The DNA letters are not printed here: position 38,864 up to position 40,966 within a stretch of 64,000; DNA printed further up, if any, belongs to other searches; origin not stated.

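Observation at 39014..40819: Single polypeptide fusing a ZIP-family metal permease to a periplasmic two-domain multicopper oxidase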

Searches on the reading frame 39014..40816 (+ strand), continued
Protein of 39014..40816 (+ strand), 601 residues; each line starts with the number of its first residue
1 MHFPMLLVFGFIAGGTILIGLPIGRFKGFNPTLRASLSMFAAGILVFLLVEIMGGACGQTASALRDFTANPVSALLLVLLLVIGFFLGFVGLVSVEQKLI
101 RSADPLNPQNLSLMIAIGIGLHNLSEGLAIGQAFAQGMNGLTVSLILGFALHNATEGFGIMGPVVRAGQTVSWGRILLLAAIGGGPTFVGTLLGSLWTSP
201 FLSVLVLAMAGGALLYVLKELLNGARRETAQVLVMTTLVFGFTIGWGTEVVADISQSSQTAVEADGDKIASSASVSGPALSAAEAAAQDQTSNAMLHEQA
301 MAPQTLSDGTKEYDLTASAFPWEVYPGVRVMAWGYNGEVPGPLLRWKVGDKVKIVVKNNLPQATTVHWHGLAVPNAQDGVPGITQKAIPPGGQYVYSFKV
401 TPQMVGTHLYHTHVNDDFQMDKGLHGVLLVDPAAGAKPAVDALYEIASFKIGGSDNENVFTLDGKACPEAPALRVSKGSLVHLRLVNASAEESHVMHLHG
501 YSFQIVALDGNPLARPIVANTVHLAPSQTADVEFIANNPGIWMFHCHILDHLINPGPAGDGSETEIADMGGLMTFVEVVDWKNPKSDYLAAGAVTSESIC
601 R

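Call 17: find_encoding_contigs(protein=P0053, flank=8000, max_places=1)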
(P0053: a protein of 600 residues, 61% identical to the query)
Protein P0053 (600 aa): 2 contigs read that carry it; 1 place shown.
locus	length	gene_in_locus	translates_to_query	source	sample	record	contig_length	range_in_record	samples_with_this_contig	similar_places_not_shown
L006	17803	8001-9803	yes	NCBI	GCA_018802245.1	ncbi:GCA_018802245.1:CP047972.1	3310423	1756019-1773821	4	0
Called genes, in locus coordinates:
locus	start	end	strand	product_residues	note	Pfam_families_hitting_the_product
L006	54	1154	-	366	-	PF00535:Glycos_transf_2, PF13641:Glyco_tranf_2_3, PF04138:GtrA_DPMS_TM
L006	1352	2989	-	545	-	PF13541:ChlI, PF01078:Mg_chelatase, PF00493:MCM (faint), PF07728:AAA_5 (weak), PF13335:Mg_chelatase_C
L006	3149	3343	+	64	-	-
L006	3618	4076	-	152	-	-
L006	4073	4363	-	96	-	PF13183:Fer4_8 (faint), PF05187:Fer4_ETF_QO, PF12838:Fer4_7 (faint), PF12797:Fer4_2 (faint), PF13237:Fer4_10 (weak), PF13187:Fer4_9 (weak)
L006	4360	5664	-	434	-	PF00890:FAD_binding_2 (weak), PF01266:DAO (weak), PF01946:Thi4, PF03486:HI0933_like (weak), PF07992:Pyr_redox_2, PF12831:FAD_oxidored, PF13450:NAD_binding_8 (weak), PF26311:ETF-QO_FixC_C, +2 more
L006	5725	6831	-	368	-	PF01012:ETF, PF00766:ETF_alpha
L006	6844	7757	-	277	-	PF01012:ETF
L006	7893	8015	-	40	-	-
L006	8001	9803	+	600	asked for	PF02535:Zip, PF07732:Cu-oxidase_3, PF00394:Cu-oxidase, PF07731:Cu-oxidase_2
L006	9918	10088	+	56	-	-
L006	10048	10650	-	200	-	PF02525:Flavodoxin_2, PF03358:FMN_red, PF00258:Flavodoxin_1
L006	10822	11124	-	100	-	PF03672:UPF0154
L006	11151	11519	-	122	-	PF02021:UPF0102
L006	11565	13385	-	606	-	PF03717:PBP_dimer, PF00905:Transpeptidase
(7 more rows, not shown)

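Call 18: find_encoding_contigs(protein=P0115, flank=8000, max_places=1)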
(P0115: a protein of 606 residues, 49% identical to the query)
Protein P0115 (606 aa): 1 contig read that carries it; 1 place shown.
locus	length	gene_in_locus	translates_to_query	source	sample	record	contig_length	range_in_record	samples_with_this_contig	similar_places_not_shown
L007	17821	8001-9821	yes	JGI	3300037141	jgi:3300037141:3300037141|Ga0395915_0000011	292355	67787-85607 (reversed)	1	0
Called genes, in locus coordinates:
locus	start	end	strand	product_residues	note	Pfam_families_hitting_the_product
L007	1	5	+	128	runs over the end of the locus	-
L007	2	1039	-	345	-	PF21338:Top1B_N_bact, PF01028:Topoisom_I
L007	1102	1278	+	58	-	-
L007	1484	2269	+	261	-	PF01012:ETF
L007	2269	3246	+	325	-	PF01012:ETF, PF00766:ETF_alpha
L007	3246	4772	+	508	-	PF13432:TPR_16 (faint), PF12895:ANAPC3 (faint), PF13371:TPR_9 (faint), PF13428:TPR_14 (faint), PF23914:TPR_CcmH_CycH (faint), PF13174:TPR_6 (faint), PF14559:TPR_19 (weak), PF25063:ARM_TT21_C (weak), +8 more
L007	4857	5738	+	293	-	PF00850:Hist_deacetyl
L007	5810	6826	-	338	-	PF03888:MucB_RseB, PF14285:DUF4367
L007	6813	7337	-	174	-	PF13490:zf-HC2 (weak)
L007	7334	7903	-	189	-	PF04542:Sigma70_r2, PF08281:Sigma70_r4_2, PF04545:Sigma70_r4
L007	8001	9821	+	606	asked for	PF07731:Cu-oxidase_2 (weak), PF07732:Cu-oxidase_3, PF00394:Cu-oxidase, PF07731:Cu-oxidase_2, PF02535:Zip (weak)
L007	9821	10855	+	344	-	PF04185:Phosphoesterase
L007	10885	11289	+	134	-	PF07291:MauE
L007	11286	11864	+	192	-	PF00578:AhpC-TSA, PF08534:Redoxin, PF00085:Thioredoxin (faint), PF13905:Thioredoxin_8 (faint)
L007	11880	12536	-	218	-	-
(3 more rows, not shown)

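Call 19: find_related_loci(query=A1, collection=genome_contigs, flank=6000)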
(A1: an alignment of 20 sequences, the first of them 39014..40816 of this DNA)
Query A1 (601 aa) in genome_contigs; peptide patterns used: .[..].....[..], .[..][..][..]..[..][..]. (x = any residue, [..] = any of these).
599 stretches matched a pattern (row limit reached: there are more); 573 encode a relative of the query (tblastn E <= 1e-3); the best 80 are kept; 80 distinct loci.
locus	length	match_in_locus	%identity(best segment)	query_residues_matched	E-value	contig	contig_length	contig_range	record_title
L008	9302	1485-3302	71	1-600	0e+0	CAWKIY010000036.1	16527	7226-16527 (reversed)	MAG: candidate division FCPU426 bacterium isolate MFD04540.bin.2.61 genome assembly, contig: contig_37946, whole genome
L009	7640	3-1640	78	54-601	0e+0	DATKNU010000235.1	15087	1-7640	MAG TPA_asm: bacterium isolate SMAG_U14745 k141_5740955, whole genome shotgun sequence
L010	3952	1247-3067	68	1-593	0e+0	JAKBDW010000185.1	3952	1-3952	MAG: Proteobacteria bacterium isolate BP6.bin131 NODE_56002_length_3952_cov_1.545098, whole genome shotgun sequence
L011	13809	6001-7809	66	1-594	0e+0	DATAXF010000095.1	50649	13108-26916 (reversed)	MAG TPA_asm: Steroidobacteraceae bacterium isolate SMAG_U5645 k141_1198486, whole genome shotgun sequence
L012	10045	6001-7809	65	1-594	0e+0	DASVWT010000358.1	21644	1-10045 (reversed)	MAG TPA_asm: Steroidobacteraceae bacterium isolate SMAG_U2555 k141_377435, whole genome shotgun sequence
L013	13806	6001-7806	63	6-585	0e+0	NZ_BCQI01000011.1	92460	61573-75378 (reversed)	Alicyclobacillus acidiphilus NBRC 100859, whole genome shotgun sequence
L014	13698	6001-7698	59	16-579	0e+0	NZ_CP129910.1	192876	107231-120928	Deinococcus radiomollis strain PO-04-20-132 plasmid unnamed4, complete sequence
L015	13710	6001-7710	58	16-580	0e+0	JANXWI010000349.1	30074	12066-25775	MAG: Deinococcus sp. isolate GL140_1_metabat_72_sub GL140_1_k141_1107307, whole genome shotgun sequence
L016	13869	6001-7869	50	7-576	0e+0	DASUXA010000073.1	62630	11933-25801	MAG TPA_asm: Micromonosporaceae bacterium isolate SMAG_U1857 k141_1105841, whole genome shotgun sequence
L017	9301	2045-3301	57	196-600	8e-150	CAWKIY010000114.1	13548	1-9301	MAG: candidate division FCPU426 bacterium isolate MFD04540.bin.2.61 genome assembly, contig: contig_62650, whole genome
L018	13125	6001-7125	59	233-601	2e-146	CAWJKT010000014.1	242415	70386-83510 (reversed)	MAG: uncultured proteobacterium isolate MFD05512.bin.2.30 genome assembly, contig: contig_28873, whole genome shotgun se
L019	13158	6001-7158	59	222-601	2e-145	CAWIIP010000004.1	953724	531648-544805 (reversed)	MAG: uncultured proteobacterium isolate MFD09286.bin.2.44 genome assembly, contig: contig_79827, whole genome shotgun se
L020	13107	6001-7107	61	238-600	1e-144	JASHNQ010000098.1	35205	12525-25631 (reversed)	MAG: candidate division FCPU426 bacterium isolate JOPF001 JOPF_AWAY_contig_1310736, whole genome shotgun sequence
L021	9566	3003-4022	64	263-600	1e-144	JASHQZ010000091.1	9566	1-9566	MAG: candidate division FCPU426 bacterium isolate JOPF088 JOPF_NEAR_contig_344851, whole genome shotgun sequence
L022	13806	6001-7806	60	16-597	0e+0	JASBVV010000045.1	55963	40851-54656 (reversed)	MAG: Kyrpidia sp. isolate Bu79 Bu79_contig46, whole genome shotgun sequence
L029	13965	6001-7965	49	1-554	1e-75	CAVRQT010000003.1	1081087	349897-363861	MAG: Candidatus Eremiobacteraeota bacterium isolate MFD09603.bin.2.168 genome assembly, contig: contig_5194, whole genom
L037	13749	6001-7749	42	7-577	2e-69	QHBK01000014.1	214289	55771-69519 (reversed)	MAG: Candidatus Eremiobacter antarcticus isolate RRmetagenome_bin22 25913.lane1.1__paired__contig_683, whole genome shot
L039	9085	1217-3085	38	7-580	8e-69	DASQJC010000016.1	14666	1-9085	MAG TPA_asm: Candidatus Eremiobacteraceae bacterium isolate SMAG_U11875 k141_6032789, whole genome shotgun sequence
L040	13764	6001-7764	43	6-561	3e-68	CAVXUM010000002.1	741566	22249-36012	MAG: Candidatus Eremiobacteraeota bacterium isolate MFD05841.bin.2.213 genome assembly, contig: contig_17375, whole geno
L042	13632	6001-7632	45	7-559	4e-67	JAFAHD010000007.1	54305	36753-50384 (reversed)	MAG: Vulcanimicrobiota bacterium isolate CP_BE_BS_12 BE_BS_k147_8286348, whole genome shotgun sequence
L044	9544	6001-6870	39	263-554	1e-66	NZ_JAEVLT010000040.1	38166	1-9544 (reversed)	Bacillus sp. EB600 ENGS202_contig_40, whole genome shotgun sequence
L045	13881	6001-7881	38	8-587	6e-65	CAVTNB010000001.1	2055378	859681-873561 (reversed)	MAG: uncultured proteobacterium isolate MFD02248.bin.2.139 genome assembly, contig: contig_15771, whole genome shotgun s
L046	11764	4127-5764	45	7-559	4e-64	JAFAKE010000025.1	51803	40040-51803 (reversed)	MAG: Vulcanimicrobiota bacterium isolate CP_BE_RX_3 BE_RX_k147_2946762, whole genome shotgun sequence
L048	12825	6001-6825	38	301-580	6e-59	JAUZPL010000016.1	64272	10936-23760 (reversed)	MAG: Bacillota bacterium isolate bin73(3d) CPAMDJGK_16, whole genome shotgun sequence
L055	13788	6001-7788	37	1-584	6e-50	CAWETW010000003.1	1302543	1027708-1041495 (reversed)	MAG: Candidatus Eremiobacteraeota bacterium isolate MFD05841.bin.2.1 genome assembly, contig: contig_34023, whole genome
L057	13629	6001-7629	40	1-584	7e-48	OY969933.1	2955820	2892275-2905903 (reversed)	MAG: Candidatus Eremiobacteraeota bacterium isolate MFD05502.bin.c.2 genome assembly, chromosome: 1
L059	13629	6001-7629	39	1-584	1e-46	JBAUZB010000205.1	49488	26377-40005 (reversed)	MAG: Candidatus Tumulicola sp. isolate MFD09279_ilm_asm_bin10 k127_195520, whole genome shotgun sequence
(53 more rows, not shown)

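Call 47: search_protein_families(library=ncbifam, proteins=[L004:5677-7923:+, L004:3741-3905:+, L004:5580-5702:+, L004:4970-5560:+], max_evalue=0.01)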
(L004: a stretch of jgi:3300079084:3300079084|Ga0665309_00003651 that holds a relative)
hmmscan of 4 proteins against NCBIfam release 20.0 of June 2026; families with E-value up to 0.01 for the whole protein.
L004:5677-7923:+ (749 aa): 13 families
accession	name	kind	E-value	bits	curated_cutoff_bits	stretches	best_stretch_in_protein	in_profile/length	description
TIGR01783.1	TonB-siderophor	subfamily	2.2e-12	46.4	223.5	1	458-747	377-647/649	TonB-dependent siderophore receptor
TIGR01785.1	TonB-hemin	subfamily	2e-10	39.8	316.85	1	443-725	365-659/677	TonB-dependent heme/hemoglobin receptor family protein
NF007478.2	PRK10064.1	equivalog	1.4e-05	23.5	745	1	447-602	365-514/663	catecholate siderophore receptor CirA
TIGR01786.1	TonB-hemlactrns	subfamily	2.1e-05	23.1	323.75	1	445-726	394-692/719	TonB-dependent hemoglobin/transferrin/lactoferrin family receptor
NF041535.1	TonB_rec_PqqU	equivalog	3e-05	22.5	1200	0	154-230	84-162/676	TonB-dependent receptor PqqU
NF010010.0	PRK13483.1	equivalog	9.7e-05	20.5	927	1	446-566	374-488/660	ligand-gated channel protein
NF049945.1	TonB_dep_FCYXU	equivalog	0.00026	19.7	825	1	442-474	381-413/697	TonB-dependent receptor, FCYXU motif-type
NF053590.1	TonB_dep_TOL0244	equivalog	0.00046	18.9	645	1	446-719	330-579/604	TOL_0244 family TonB-dependent receptor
NF049946.1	TonB_dep_CU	exception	0.0011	17.4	700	0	446-614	399-575/683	TonB-dependent receptor, CU motif-type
NF050067.1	TonBEntbctnRecCfrA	equivalog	0.0028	16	1200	1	446-509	394-455/698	TonB-dependent ferric enterobactin receptor CfrA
NF010051.0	PRK13528.1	subfamily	0.0038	15.5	583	0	446-515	427-494/727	FepA family TonB-dependent siderophore receptor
NF010048.1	PRK13524.1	subfamily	0.004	15.7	493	0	443-563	434-557/744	FepA family TonB-dependent siderophore receptor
NF010012.0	PRK13486.1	equivalog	0.0089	14.4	924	0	447-563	388-500/696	TonB-dependent receptor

L004:3741-3905:+ (55 aa): 1 family
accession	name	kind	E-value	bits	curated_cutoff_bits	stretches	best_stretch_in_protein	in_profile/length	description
NF007559.0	PRK10183.1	equivalog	2.8e-10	40.4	77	1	17-55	25-63/63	hypothetical protein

L004:5580-5702:+ (41 aa): 0 families

L004:4970-5560:+ (197 aa): 5 families
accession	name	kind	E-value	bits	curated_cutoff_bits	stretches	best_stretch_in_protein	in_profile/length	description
TIGR01352.1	tonB_Cterm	subfamily_domain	1.9e-19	69.8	27.1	1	116-193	1-76/76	TonB family protein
NF038079.1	TonB_sider_MxcH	equivalog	1.3e-08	33.5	925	1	110-194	4-87/792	TonB-dependent siderophore myxochelin receptor MxcH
NF047760.1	LIC10042_TonB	equivalog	6.4e-08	32.8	100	1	117-192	86-155/156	LIC_10042 family TonB-like protein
NF008082.0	PRK10819.1-3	equivalog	0.00041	20.2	265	1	103-181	153-231/242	TonB system transport protein TonB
NF008083.0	PRK10819.1-4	equivalog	0.0011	19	448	1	96-176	142-221/239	TonB system transport protein TonB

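Call 49: predict_structure(alignment_id=A3)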
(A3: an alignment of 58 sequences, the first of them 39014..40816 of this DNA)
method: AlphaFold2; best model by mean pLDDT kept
length: 601 residues; sequences in the alignment: 58
mean_pLDDT: 86.6   pTM: 0.59
mean pLDDT of the five models: 86.6, 86.4, 85.7, 85.5, 85.4
residues with pLDDT >= 90: 330; 70-90: 212; 50-70: 40; < 50: 19
segments of 3 or more residues with pLDDT < 50: 257-274
pLDDT, mean of each block of 10 residues (from residue 1): 89 91 78 80 88 84 83 93 94 85 71 92 91 84 81 86 83 92 95 89 93 93 79 82 74 51 36 61 94 97 97 96 89 93 97 97 92 92 90 97 95 74 86 83 94 82 94 97 95 94 96 94 95 96 92 76 70 95 91 71 49
secondary structure, 60 per line:
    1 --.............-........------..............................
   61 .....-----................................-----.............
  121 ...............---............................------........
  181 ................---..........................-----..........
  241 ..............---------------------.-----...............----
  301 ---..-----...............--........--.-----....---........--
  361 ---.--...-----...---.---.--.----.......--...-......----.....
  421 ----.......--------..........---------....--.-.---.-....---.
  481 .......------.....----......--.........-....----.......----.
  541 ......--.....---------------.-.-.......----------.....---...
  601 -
elements in order: H3-15 H17-24 H31-65 H71-102 H108-135 H139-166 H173-196 H200-225 H231-254 H282-296 E311-325 E328-335 E344-347 E351-358 E367-369 E393-399 E406-411 H416-420 E425-431 E440-449 E459-462 E473-476 E480-487 E494-498 E503-508 E511-519 E521-524 E529-535 E540-546 H549-552 E573-579 H591-594

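Call 56: fold_search(model_id=the predicted structure, library=pdb)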
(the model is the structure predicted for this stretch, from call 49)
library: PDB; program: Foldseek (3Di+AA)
matches with E <= 10: 1302; with E <= 0.001: 560
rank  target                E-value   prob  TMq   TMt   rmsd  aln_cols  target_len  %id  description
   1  2zwn_B                6.8e-26  1.00  0.41  0.77   1.7       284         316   33  Crystal structure of the novel two-domain type laccase from a metagenome (released 2009-04-07)
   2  3g5w_A                7.9e-26  1.00  0.41  0.76   2.2       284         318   33  Crystal structure of Blue Copper Oxidase from Nitrosomonas europaea (released 2009-02-17)
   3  2zwn_A                8.3e-26  1.00  0.41  0.77   1.8       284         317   33  Crystal structure of the novel two-domain type laccase from a metagenome (released 2009-04-07)
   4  3gdc_A                2.5e-23  1.00  0.41  0.82   3.4       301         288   28  Crystal structure of multicopper oxidase (released 2010-03-09)
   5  3gdc_B                5.0e-23  1.00  0.41  0.83   3.4       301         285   28  Crystal structure of multicopper oxidase (released 2010-03-09)
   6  3gdc_C                5.9e-23  1.00  0.40  0.82   3.3       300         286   29  Crystal structure of multicopper oxidase (released 2010-03-09)
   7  7rab_F                2.1e-21  1.00  0.40  0.79   3.6       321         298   27  Crystal structure of a dodecameric multicopper oxidase from M. hydrothermalis in a cubic lattice (released 2021-10-20)
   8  7rab_A                3.2e-21  1.00  0.40  0.78   3.6       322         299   27  Crystal structure of a dodecameric multicopper oxidase from M. hydrothermalis in a cubic lattice (released 2021-10-20)
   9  6klg_A                5.8e-20  1.00  0.38  0.42   5.6       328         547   20  Crystal Structure of the Zea Mays laccase 3 (released 2020-01-01)
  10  9cpm                  1.3e-19  1.00  0.39  0.54   6.7       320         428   24  Thermus thermophilus HB27 laccase (Tth-Lac) mutant with partial deletion of beta-hairpin sequence (released 2025-02-05)
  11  4f7k_A                2.0e-19  1.00  0.36  0.56   4.5       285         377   27  Crystal structure of Lac15 from a marine microbial metagenome (released 2013-05-22)
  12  5b7m_C                2.4e-19  1.00  0.38  0.49   6.2       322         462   21  Structure of perdeuterated CueO - the signal peptide was truncated by HRV3C protease (released 2016-10-19)
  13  6wcn                  2.6e-19  1.00  0.38  0.52   5.7       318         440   24  Crystal structure of Laccase from Thermus thermophilus HB27 with an open conformation of beta-hairpin (Average deposited (released 2021-03-31)
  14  9cck_A                3.3e-19  1.00  0.38  0.55   6.0       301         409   28  Multi-copper oxidase with a C-terminal cupredoxin domain from Nitrosopumilus maritimus (released 2025-02-05)
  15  7f19                  3.3e-19  1.00  0.38  0.51   7.6       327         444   21  Structure of the G304E mutant of CueO (released 2022-06-15)
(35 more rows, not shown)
